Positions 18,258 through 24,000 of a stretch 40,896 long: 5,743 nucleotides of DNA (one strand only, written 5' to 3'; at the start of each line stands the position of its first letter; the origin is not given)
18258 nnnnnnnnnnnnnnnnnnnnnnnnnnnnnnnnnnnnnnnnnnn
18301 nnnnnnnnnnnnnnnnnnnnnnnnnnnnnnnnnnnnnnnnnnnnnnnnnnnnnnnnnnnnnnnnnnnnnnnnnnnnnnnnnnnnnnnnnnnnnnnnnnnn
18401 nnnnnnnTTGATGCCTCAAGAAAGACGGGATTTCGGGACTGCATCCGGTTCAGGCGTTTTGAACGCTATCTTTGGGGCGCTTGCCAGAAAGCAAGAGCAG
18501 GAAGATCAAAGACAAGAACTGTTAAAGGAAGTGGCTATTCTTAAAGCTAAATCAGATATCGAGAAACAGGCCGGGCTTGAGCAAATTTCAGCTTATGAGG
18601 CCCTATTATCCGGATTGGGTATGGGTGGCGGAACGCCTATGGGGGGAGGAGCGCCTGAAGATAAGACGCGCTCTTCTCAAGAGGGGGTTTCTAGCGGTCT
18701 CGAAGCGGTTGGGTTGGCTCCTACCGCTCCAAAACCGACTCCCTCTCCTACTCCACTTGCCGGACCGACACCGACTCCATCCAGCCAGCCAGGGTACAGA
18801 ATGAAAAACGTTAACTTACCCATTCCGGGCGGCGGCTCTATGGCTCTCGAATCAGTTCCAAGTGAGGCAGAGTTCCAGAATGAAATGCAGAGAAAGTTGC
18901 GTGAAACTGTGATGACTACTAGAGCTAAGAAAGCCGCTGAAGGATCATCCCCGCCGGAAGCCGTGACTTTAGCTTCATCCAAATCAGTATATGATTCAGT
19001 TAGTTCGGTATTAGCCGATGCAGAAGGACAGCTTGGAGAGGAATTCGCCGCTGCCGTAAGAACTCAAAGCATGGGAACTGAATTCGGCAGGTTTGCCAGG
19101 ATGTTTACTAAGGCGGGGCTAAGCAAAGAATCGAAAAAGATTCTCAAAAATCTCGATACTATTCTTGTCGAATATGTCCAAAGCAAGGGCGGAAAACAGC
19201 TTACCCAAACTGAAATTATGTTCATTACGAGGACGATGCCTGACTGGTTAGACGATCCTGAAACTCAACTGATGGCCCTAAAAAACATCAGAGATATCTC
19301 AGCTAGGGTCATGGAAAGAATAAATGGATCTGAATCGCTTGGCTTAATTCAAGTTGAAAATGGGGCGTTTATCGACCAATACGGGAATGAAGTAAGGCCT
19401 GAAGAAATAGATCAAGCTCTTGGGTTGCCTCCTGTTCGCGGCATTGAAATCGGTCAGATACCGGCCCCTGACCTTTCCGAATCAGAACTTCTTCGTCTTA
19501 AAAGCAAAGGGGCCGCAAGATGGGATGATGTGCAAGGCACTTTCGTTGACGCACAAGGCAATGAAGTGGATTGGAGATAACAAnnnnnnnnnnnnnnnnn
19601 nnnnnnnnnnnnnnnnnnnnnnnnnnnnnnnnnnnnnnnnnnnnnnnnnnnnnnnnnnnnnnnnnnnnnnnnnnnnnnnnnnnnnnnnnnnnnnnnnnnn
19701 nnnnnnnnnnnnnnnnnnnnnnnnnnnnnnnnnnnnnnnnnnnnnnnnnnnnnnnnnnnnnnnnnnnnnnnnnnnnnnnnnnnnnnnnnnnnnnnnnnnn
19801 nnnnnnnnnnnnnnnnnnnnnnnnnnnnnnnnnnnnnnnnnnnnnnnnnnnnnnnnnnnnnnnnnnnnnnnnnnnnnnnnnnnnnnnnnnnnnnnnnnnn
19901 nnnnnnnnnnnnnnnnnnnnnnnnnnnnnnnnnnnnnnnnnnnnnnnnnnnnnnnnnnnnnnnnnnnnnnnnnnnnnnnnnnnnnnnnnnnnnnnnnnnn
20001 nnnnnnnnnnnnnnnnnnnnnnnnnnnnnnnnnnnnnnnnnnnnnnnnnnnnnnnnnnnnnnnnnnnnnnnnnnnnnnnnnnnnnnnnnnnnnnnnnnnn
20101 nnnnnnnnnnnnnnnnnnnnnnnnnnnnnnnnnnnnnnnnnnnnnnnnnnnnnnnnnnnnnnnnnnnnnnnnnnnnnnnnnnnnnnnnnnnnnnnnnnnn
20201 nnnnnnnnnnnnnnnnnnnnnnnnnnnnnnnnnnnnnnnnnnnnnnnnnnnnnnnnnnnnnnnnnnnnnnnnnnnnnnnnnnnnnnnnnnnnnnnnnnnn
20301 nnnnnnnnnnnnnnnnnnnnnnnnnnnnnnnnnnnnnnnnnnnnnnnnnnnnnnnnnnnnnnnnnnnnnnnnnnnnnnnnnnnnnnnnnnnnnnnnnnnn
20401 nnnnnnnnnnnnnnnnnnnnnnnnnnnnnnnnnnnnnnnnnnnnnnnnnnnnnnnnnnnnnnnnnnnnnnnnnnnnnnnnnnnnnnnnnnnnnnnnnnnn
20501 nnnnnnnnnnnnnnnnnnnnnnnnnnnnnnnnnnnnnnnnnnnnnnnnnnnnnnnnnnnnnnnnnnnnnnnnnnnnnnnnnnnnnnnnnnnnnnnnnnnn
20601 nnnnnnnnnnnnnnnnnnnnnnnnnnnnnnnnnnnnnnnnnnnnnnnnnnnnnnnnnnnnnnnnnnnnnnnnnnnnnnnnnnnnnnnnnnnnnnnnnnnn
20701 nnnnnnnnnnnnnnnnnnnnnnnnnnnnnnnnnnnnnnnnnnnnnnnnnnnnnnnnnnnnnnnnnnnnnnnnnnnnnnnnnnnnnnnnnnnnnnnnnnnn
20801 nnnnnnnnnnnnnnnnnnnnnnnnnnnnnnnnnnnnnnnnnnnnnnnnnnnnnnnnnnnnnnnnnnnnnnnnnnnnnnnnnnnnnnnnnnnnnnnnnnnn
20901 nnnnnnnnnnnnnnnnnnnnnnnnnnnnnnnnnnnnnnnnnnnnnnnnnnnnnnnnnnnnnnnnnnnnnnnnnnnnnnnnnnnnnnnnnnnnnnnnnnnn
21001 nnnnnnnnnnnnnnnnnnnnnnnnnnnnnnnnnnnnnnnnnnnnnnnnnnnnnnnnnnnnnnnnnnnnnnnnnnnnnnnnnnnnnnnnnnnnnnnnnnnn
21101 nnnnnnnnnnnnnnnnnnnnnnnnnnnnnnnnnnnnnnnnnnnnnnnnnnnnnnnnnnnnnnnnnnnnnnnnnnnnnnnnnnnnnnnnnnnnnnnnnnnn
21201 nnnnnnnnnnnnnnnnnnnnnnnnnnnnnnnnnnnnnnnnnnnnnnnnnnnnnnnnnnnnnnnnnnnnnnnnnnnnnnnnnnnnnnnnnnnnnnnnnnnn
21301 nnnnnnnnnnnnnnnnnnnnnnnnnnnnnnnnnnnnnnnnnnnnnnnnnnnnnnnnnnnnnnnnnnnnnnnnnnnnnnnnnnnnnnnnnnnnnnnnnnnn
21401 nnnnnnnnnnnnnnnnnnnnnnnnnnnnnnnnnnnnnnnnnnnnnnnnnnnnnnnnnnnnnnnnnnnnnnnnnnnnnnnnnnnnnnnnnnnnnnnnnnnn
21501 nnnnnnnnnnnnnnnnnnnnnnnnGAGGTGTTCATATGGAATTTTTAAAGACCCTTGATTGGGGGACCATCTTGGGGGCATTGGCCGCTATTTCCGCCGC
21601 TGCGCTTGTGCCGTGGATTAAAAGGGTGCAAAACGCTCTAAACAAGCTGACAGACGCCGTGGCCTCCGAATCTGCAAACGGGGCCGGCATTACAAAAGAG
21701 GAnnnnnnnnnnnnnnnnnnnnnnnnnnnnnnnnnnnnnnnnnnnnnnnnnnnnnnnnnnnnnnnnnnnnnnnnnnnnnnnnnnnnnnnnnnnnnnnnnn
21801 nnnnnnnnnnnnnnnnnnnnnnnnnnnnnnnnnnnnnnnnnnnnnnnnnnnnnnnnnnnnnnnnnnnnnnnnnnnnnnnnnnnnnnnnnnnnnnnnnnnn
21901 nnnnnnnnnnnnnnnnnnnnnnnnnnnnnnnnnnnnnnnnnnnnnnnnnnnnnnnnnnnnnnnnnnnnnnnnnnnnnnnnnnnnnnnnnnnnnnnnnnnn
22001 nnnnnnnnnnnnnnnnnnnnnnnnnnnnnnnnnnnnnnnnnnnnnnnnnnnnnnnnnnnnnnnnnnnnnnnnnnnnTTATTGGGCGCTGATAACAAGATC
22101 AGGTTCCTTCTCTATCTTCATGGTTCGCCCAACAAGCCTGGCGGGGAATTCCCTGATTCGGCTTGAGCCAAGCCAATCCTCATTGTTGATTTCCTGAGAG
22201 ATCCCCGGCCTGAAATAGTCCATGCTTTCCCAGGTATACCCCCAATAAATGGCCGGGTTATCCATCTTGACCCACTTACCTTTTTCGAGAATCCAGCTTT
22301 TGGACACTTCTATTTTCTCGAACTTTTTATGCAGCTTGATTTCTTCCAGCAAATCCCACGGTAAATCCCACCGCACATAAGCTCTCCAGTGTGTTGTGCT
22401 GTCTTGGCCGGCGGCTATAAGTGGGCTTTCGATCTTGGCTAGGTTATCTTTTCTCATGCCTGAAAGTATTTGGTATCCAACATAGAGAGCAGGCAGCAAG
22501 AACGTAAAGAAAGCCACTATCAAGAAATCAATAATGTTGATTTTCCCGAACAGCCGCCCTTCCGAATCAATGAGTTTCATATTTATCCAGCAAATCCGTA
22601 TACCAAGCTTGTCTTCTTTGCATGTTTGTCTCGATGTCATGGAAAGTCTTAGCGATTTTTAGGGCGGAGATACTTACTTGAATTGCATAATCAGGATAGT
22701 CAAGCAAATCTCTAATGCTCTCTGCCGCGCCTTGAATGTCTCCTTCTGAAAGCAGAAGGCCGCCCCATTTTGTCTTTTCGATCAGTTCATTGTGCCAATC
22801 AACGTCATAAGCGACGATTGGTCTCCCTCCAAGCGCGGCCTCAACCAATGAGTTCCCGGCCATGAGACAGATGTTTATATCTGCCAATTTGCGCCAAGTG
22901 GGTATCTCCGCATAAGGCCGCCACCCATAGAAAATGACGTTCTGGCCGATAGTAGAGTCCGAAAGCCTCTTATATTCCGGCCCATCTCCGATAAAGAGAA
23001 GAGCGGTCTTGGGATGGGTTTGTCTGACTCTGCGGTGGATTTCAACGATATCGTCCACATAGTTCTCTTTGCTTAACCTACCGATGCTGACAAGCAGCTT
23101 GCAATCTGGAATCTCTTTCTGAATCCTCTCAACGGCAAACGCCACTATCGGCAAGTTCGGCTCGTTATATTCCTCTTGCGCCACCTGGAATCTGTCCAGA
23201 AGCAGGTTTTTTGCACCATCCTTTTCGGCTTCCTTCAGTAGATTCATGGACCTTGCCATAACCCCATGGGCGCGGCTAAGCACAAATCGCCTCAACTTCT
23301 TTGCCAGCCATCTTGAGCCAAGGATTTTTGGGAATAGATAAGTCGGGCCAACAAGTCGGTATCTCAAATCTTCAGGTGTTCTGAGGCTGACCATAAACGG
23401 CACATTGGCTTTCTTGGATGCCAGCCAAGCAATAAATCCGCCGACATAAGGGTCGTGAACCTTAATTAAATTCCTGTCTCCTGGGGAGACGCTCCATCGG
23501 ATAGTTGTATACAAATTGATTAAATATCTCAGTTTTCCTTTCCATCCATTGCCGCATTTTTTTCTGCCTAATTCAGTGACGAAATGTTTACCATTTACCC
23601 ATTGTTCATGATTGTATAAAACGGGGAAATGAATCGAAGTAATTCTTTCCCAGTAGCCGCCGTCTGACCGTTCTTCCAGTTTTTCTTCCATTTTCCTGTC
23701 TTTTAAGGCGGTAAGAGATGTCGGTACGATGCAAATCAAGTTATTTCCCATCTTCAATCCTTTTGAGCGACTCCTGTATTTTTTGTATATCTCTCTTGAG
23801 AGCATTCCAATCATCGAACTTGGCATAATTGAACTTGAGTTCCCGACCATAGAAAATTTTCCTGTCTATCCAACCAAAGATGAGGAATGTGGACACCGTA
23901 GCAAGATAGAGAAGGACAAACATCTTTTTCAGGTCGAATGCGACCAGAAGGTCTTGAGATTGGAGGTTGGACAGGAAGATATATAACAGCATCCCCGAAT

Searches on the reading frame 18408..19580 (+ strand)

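Call 17: search_protein_families(library=phrogs, proteins=[window:18408-19580:+], max_evalue=0.01)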
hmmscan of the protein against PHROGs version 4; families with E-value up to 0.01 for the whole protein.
window:18408-19580:+ (390 aa): 0 families

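Call 46: search_protein_families(library=pfam, proteins=[window:18408-19580:+], max_evalue=0.01)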
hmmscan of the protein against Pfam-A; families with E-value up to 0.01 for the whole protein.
window:18408-19580:+ (390 aa): 1 family
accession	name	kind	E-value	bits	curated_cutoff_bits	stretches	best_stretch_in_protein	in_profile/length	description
PF15252.11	DUF4589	-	0.0052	17.3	27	1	105-172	68-135/246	Domain of unknown function (DUF4589)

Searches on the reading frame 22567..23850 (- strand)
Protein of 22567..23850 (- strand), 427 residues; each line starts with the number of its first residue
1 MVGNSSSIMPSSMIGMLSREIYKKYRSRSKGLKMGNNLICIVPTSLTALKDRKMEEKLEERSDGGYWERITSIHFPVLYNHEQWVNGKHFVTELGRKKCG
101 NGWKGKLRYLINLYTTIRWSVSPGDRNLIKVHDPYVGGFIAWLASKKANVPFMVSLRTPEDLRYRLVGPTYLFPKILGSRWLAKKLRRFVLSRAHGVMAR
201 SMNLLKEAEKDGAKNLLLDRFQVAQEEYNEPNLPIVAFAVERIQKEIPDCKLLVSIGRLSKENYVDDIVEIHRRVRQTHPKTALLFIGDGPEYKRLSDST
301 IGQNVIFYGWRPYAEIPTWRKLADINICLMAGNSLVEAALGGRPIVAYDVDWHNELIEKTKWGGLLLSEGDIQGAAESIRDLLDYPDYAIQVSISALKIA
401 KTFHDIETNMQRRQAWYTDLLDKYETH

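Call 17: search_protein_families(library=phrogs, proteins=[window:22567-23850:-], max_evalue=0.01)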
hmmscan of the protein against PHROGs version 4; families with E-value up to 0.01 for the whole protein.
window:22567-23850:- (427 aa): 0 families

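Call 45: search_protein_families(library=pfam, proteins=[window:22567-23850:-], max_evalue=0.01)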
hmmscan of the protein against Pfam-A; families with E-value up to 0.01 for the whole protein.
window:22567-23850:- (427 aa): 3 families
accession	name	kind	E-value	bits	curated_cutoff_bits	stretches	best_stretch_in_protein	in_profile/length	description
PF00534.26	Glycos_transf_1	-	4.3e-16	59.4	26.4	1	248-387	13-160/172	Glycosyl transferases group 1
PF13692.12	Glyco_trans_1_4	-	2.8e-15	57.2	27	1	251-384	2-141/142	Glycosyl transferases group 1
PF13579.12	Glyco_trans_4_4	-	0.00014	22.7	29.7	1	128-201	74-135/158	Glycosyl transferase 4-like domain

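Call 97: search_protein_families(library=padloc, proteins=[window:22567-23850:-], max_evalue=0.001)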
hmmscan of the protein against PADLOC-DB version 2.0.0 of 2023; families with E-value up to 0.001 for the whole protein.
window:22567-23850:- (427 aa): 0 families
